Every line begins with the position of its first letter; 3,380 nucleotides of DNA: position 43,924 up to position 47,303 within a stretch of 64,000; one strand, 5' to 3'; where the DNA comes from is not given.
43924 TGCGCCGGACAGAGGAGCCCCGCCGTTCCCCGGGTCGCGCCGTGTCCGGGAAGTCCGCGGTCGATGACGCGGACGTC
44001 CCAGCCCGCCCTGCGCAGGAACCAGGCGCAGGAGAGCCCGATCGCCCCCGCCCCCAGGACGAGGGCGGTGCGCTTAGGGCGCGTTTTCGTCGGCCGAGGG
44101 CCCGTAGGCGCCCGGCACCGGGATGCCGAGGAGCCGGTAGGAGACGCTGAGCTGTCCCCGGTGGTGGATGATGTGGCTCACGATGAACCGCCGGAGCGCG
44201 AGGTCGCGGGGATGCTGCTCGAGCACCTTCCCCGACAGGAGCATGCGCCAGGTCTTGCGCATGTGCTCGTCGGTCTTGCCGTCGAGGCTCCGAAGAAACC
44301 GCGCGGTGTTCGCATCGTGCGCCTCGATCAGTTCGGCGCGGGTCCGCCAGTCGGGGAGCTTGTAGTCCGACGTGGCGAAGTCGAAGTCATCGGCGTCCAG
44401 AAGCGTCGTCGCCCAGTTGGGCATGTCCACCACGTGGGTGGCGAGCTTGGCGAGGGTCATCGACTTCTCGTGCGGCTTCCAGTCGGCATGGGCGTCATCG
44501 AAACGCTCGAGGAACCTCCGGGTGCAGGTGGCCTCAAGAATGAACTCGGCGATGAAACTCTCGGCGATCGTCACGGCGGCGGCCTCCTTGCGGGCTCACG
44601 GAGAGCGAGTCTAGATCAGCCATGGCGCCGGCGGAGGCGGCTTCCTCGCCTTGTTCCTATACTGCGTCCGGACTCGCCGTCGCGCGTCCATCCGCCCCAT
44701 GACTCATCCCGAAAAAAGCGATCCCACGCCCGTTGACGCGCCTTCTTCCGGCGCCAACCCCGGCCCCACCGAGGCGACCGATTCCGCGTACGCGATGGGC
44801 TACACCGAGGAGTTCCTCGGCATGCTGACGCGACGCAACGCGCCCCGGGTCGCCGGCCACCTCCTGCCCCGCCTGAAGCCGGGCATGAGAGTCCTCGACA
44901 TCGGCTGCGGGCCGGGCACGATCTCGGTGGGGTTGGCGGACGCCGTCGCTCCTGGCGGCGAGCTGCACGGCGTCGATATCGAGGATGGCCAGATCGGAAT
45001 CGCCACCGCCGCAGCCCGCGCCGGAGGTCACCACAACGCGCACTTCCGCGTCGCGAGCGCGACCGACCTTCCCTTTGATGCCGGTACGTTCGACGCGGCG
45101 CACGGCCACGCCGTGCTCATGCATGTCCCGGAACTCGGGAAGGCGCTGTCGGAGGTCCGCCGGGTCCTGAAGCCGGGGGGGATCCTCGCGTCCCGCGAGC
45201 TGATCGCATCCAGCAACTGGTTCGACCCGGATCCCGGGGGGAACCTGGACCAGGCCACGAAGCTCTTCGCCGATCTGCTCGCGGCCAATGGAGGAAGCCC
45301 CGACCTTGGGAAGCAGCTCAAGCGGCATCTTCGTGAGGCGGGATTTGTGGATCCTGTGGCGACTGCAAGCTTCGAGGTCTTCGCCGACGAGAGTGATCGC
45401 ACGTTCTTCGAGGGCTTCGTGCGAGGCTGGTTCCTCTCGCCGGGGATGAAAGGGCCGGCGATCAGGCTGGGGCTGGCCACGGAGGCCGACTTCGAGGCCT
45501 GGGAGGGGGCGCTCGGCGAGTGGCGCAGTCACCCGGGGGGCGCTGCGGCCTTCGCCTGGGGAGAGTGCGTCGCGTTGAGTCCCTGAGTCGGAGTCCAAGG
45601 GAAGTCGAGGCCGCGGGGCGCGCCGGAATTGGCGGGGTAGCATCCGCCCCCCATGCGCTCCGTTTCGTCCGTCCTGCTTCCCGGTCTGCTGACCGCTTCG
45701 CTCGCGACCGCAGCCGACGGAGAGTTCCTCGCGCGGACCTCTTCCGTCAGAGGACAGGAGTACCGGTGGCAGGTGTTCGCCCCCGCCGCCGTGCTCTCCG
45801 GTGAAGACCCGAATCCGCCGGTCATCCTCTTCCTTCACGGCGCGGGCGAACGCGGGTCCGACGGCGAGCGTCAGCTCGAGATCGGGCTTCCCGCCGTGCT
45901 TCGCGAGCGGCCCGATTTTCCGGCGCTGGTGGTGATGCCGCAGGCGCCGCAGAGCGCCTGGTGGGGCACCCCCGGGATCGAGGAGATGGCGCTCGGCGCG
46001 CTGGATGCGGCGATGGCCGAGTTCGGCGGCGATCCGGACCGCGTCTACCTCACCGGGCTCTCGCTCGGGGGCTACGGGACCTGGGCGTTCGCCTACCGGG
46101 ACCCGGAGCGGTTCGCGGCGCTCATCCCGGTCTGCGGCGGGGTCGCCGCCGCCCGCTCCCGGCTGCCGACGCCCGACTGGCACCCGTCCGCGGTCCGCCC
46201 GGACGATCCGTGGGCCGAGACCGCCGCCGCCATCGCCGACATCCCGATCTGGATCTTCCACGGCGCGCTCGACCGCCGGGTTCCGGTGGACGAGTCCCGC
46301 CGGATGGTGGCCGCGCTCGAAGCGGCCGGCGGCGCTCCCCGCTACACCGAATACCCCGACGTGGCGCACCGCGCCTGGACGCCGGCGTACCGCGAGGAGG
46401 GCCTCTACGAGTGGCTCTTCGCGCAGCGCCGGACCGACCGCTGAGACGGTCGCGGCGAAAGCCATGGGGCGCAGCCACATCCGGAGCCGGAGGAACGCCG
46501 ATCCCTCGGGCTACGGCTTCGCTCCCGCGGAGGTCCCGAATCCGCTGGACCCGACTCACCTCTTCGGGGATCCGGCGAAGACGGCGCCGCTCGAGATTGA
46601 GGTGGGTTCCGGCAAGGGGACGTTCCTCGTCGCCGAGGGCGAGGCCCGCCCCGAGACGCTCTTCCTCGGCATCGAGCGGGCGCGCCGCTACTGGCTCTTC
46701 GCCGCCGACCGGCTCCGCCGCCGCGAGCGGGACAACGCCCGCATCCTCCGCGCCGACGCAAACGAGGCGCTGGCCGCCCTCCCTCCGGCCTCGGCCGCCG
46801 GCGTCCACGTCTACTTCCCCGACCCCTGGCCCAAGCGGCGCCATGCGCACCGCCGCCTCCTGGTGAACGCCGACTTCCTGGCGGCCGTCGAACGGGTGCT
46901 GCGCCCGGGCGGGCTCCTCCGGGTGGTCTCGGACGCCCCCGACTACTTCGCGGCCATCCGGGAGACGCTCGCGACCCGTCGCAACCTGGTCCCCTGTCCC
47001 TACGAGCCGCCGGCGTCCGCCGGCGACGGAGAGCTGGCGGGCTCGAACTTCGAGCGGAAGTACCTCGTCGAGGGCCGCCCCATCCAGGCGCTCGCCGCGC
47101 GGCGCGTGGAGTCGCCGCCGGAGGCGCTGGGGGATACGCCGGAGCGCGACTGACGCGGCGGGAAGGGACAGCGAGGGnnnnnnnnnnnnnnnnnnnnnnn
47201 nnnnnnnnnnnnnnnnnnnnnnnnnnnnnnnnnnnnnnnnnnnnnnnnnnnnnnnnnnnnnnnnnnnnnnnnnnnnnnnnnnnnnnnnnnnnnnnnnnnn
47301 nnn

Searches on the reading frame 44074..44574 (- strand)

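Call 41: search_protein_families(library=pfam, proteins=[window:44074-44574:-], max_evalue=0.001)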
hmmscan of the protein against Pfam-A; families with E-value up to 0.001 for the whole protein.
window:44074-44574:- (166 aa): 2 families
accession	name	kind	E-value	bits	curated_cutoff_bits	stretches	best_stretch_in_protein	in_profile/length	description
PF05163.17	DinB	-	3.7e-13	50.2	23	1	12-162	13-158/165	DinB family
PF12867.12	DinB_2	-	1.1e-07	32.7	24.8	1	18-142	9-128/128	DinB superfamily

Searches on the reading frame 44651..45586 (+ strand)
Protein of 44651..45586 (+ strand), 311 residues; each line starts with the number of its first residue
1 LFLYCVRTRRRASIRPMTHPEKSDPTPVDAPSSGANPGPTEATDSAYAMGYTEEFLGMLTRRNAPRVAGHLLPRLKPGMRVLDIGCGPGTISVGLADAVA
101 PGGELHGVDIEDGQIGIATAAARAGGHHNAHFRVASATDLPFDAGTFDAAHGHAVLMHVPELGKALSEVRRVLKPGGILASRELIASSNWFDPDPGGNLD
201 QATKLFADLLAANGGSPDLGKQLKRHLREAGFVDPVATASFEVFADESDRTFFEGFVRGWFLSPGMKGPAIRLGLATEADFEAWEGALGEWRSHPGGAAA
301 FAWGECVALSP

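Call 41: search_protein_families(library=pfam, proteins=[window:44651-45586:+], max_evalue=0.001)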
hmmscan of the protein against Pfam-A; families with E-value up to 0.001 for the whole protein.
window:44651-45586:+ (311 aa): 10 families
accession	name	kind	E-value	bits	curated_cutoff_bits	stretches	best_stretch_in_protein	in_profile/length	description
PF13847.12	Methyltransf_31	-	4.2e-24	85.3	27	1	76-184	2-112/145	Methyltransferase domain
PF13649.12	Methyltransf_25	-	1.2e-21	77.6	27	1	81-177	1-97/97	Methyltransferase domain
PF08241.18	Methyltransf_11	-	2e-21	76.9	21.2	1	82-180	1-94/95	Methyltransferase domain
PF01209.24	Ubie_methyltran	-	2.7e-17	63.4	20.1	1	76-183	46-153/233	ubiE/COQ5 methyltransferase family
PF13489.12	Methyltransf_23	-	3.5e-16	59.8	27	1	71-232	16-159/164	Methyltransferase domain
PF08242.18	Methyltransf_12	-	3.8e-16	60.1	30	1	82-179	1-98/98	Methyltransferase domain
PF01135.25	PCMT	-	3.4e-05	24.1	20.3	1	71-178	68-168/210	Protein-L-isoaspartate(D-aspartate) O-methyltransferase (PCMT)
PF05175.20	MTS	-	0.0001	22.5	23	1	72-138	24-91/170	Methyltransferase small domain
PF08704.16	GCD14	-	0.00016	21.8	26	1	74-176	37-139/247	tRNA methyltransferase complex GCD14 subunit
PF01728.25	FtsJ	-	0.00025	21.5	24.1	1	75-178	19-134/181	FtsJ-like methyltransferase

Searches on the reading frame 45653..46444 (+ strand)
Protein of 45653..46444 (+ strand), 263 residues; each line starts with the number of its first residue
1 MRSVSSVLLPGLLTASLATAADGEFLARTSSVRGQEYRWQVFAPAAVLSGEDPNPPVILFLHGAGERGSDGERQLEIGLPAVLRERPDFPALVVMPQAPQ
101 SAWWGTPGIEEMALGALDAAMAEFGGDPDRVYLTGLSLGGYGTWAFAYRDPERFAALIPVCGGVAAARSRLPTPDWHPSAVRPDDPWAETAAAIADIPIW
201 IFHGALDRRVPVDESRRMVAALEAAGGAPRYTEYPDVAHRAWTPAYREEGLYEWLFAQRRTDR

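Call 41: search_protein_families(library=pfam, proteins=[window:45653-46444:+], max_evalue=0.001)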
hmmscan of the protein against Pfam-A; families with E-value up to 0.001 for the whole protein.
window:45653-46444:+ (263 aa): 5 families
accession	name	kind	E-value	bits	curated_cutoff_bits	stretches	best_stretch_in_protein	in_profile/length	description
PF00326.27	Peptidase_S9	-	2.9e-13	50.2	22.6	1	116-249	51-197/213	Prolyl oligopeptidase family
PF02230.22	Abhydrolase_2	-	2.8e-07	31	23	0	184-243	143-203/217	Phospholipase/Carboxylesterase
PF12146.15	Hydrolase_4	-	3.6e-06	26.9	27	0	188-240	183-233/239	Serine aminopeptidase, S33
PF01738.24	DLH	-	5.9e-05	23.2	21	1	123-239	90-186/217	Dienelactone hydrolase family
PF00756.26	Esterase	-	0.00066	20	22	0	119-212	105-199/251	Putative esterase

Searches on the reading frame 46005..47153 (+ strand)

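Call 41: search_protein_families(library=pfam, proteins=[window:46005-47153:+], max_evalue=0.001)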
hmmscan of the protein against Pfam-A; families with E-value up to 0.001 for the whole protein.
window:46005-47153:+ (382 aa): 1 family
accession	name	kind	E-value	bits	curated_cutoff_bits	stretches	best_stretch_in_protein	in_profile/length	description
PF02390.23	Methyltransf_4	-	3.5e-31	108.4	24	1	194-329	2-137/173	Putative methyltransferase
